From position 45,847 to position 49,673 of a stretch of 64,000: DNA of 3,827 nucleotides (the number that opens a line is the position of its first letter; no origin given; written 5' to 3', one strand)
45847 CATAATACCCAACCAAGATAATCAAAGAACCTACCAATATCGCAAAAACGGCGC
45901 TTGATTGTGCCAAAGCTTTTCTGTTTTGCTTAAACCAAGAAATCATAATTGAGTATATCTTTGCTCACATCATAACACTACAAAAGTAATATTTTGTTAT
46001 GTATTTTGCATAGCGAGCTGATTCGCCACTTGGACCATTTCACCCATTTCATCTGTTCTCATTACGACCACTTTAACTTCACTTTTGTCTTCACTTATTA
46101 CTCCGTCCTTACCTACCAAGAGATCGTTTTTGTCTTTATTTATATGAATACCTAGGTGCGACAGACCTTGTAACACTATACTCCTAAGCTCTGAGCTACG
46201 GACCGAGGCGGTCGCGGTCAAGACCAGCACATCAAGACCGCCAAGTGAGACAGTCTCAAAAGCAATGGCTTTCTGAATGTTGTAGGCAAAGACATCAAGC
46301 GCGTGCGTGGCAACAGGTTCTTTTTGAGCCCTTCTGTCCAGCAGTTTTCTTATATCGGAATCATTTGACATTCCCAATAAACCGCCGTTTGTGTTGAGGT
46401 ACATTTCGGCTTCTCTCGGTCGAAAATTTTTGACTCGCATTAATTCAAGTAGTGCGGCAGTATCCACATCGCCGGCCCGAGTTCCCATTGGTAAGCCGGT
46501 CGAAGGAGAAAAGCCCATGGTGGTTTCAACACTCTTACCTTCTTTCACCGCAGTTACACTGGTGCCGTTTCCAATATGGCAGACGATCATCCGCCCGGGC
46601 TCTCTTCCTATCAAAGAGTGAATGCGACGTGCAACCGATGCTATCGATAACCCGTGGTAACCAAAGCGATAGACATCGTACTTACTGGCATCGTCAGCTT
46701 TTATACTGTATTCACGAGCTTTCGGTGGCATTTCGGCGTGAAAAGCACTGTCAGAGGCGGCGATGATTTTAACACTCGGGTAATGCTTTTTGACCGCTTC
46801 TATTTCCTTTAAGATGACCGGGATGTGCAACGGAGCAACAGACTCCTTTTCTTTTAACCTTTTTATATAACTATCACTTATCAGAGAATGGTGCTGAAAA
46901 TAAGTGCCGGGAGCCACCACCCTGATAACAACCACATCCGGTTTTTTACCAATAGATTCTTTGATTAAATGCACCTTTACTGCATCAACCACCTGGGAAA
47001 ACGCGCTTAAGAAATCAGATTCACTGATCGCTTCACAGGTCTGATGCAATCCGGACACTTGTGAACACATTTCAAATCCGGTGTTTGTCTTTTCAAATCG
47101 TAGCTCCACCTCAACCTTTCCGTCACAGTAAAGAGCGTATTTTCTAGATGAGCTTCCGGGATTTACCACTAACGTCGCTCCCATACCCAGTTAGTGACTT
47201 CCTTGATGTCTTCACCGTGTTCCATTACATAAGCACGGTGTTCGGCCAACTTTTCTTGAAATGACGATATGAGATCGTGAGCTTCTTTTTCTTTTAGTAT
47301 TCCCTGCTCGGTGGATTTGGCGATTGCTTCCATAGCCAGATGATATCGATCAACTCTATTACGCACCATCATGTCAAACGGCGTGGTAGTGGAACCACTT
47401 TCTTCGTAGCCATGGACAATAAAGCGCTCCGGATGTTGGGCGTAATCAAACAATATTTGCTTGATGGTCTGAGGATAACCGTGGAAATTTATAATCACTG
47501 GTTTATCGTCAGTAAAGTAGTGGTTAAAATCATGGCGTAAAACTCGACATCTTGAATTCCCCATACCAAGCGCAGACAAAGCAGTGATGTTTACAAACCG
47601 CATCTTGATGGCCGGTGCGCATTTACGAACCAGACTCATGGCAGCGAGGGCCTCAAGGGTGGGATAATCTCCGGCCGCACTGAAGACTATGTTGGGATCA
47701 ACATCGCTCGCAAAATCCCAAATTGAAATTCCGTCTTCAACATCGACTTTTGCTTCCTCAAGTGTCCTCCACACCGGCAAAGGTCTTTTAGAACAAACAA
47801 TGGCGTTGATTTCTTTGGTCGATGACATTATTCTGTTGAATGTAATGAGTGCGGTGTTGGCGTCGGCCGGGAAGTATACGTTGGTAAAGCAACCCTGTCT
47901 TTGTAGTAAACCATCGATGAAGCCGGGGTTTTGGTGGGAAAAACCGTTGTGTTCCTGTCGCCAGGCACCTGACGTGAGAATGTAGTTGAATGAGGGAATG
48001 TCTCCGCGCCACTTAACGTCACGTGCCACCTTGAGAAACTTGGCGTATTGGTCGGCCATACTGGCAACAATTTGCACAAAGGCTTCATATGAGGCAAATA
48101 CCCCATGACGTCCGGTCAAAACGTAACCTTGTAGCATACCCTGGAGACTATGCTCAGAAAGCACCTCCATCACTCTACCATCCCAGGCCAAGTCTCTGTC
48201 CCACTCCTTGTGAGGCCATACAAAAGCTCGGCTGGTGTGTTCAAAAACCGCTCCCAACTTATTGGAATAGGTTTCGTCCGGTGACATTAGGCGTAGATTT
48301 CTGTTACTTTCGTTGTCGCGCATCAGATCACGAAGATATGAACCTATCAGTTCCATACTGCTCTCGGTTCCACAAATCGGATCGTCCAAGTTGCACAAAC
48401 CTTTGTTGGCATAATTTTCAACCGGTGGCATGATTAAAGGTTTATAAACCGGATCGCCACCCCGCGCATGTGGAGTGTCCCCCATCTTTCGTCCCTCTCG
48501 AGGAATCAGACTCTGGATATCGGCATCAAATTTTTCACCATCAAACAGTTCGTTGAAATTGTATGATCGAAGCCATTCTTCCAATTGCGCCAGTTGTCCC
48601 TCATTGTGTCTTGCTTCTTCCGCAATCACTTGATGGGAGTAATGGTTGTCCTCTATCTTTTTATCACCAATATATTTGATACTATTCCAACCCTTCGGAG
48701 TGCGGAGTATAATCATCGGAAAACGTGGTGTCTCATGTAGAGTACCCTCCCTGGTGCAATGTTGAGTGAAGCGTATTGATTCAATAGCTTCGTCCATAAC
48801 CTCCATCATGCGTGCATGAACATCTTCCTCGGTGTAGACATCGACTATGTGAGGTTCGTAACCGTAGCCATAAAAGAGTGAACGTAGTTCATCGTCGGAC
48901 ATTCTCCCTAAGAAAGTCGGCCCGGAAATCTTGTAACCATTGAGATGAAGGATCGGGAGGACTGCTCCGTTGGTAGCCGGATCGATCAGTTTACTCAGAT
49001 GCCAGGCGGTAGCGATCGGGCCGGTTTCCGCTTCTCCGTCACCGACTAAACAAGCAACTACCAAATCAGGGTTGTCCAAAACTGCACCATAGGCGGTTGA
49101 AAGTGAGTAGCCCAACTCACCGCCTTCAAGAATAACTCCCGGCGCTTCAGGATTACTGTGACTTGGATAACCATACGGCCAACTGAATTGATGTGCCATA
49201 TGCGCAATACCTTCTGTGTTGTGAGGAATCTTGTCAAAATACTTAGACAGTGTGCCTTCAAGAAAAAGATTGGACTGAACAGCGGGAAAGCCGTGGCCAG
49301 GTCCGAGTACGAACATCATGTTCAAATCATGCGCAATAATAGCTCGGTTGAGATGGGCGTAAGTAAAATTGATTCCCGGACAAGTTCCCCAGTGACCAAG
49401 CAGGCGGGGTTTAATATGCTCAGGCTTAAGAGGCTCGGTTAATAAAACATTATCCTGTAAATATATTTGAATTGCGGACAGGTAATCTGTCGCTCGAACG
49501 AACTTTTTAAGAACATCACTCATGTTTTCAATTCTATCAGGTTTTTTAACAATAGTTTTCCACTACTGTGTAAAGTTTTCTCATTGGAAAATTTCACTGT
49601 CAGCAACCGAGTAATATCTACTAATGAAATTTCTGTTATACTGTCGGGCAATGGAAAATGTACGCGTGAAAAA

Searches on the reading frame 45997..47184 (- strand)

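Call 75: search_protein_families(library=pfam, proteins=[window:45997-47184:-], max_evalue=0.0001)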
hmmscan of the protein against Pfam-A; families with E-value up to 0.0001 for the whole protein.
window:45997-47184:- (395 aa): 1 family
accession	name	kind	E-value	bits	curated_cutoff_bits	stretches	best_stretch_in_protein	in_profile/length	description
PF00871.23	Acetate_kinase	-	9.5e-81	271.9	22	1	4-380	2-387/392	Acetokinase family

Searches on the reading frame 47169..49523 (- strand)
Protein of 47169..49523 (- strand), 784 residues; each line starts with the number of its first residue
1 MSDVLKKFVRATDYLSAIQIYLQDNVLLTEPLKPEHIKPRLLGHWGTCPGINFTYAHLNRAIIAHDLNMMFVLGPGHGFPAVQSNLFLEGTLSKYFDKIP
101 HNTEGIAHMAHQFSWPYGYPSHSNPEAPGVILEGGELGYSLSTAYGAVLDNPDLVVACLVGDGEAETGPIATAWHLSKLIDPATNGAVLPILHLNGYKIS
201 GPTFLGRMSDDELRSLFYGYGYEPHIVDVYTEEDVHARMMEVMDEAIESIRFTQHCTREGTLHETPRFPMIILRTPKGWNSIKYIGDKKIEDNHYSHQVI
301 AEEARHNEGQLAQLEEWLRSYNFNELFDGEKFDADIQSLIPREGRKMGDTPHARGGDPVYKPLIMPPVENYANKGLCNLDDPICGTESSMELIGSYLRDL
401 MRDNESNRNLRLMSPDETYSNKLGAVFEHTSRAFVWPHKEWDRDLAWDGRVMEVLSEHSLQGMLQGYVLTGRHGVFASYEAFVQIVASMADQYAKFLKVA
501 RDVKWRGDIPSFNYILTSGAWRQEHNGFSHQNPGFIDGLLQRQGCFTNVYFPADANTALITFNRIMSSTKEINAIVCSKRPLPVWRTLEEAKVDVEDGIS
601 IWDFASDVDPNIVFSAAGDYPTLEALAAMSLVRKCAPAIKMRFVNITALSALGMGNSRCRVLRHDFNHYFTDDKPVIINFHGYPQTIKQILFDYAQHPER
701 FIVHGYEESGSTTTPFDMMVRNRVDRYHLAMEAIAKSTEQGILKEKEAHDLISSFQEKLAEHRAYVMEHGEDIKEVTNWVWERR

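Call 75: search_protein_families(library=pfam, proteins=[window:47169-49523:-], max_evalue=0.0001)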
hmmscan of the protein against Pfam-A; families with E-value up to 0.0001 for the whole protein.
window:47169-49523:- (784 aa): 3 families
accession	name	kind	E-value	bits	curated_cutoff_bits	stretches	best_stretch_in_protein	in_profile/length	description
PF09364.15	XFP_N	-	7.4e-138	459.7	23.7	1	5-356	10-362/364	XFP N-terminal domain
PF03894.20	XFP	-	6.6e-73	244.7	22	1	393-568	3-177/177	D-xylulose 5-phosphate/D-fructose 6-phosphate phosphoketolase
PF09363.15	XFP_C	-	1.8e-64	217.4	23.4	1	579-781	1-202/202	XFP C-terminal domain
